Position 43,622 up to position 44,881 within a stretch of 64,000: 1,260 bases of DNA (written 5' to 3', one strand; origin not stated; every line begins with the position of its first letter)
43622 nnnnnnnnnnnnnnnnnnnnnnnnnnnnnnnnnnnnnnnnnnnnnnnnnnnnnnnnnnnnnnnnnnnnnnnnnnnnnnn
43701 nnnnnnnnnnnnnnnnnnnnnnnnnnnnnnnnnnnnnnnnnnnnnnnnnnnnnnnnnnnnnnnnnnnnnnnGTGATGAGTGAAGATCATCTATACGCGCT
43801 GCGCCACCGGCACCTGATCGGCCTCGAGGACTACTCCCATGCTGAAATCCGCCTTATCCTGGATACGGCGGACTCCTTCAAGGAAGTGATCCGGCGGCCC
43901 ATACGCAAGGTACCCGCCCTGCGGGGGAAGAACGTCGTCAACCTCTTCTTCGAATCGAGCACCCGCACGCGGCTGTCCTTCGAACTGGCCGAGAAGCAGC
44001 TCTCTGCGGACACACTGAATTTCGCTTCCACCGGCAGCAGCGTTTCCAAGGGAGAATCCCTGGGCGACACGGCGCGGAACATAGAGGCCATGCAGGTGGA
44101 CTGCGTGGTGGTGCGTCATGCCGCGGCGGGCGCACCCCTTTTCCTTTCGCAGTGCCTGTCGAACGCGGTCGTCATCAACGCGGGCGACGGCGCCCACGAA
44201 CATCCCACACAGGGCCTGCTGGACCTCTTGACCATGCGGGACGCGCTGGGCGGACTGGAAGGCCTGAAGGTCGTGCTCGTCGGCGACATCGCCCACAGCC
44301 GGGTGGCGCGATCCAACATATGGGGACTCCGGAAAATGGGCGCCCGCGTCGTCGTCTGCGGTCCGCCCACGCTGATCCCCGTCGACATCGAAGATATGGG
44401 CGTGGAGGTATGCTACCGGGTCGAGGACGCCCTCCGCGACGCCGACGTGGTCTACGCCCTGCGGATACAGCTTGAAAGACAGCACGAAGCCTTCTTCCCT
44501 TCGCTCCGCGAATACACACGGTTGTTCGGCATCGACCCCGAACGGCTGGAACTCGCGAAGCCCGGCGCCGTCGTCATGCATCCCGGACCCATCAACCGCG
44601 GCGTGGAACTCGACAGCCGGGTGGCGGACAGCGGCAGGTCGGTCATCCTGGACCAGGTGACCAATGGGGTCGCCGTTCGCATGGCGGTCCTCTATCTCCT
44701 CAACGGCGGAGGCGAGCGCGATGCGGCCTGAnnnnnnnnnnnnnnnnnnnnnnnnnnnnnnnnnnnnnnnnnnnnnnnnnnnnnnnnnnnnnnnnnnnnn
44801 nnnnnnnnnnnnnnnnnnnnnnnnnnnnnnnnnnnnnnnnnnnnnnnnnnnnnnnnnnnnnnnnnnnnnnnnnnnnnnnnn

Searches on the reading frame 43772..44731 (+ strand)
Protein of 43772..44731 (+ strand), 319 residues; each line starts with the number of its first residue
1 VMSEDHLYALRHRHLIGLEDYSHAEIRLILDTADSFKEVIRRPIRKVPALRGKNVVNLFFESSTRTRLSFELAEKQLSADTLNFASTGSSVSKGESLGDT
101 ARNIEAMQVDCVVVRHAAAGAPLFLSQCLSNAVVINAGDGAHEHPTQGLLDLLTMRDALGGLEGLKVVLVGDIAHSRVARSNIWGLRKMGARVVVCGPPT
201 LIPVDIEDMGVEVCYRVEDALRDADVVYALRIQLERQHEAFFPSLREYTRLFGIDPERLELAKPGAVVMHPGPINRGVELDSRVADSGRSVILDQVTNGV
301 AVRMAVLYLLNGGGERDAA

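Call 43: search_protein_families(library=pfam, proteins=[window:43772-44731:+])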
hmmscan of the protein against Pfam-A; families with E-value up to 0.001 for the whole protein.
window:43772-44731:+ (319 aa): 2 families
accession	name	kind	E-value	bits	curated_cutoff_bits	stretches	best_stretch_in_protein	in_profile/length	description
PF02729.26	OTCace_N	-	3.7e-44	150.8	29.9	1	13-156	1-147/148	Aspartate/ornithine carbamoyltransferase, carbamoyl-P binding domain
PF00185.30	OTCace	-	1e-28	100.8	29.4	1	163-310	1-157/157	Aspartate/ornithine carbamoyltransferase, Asp/Orn binding domain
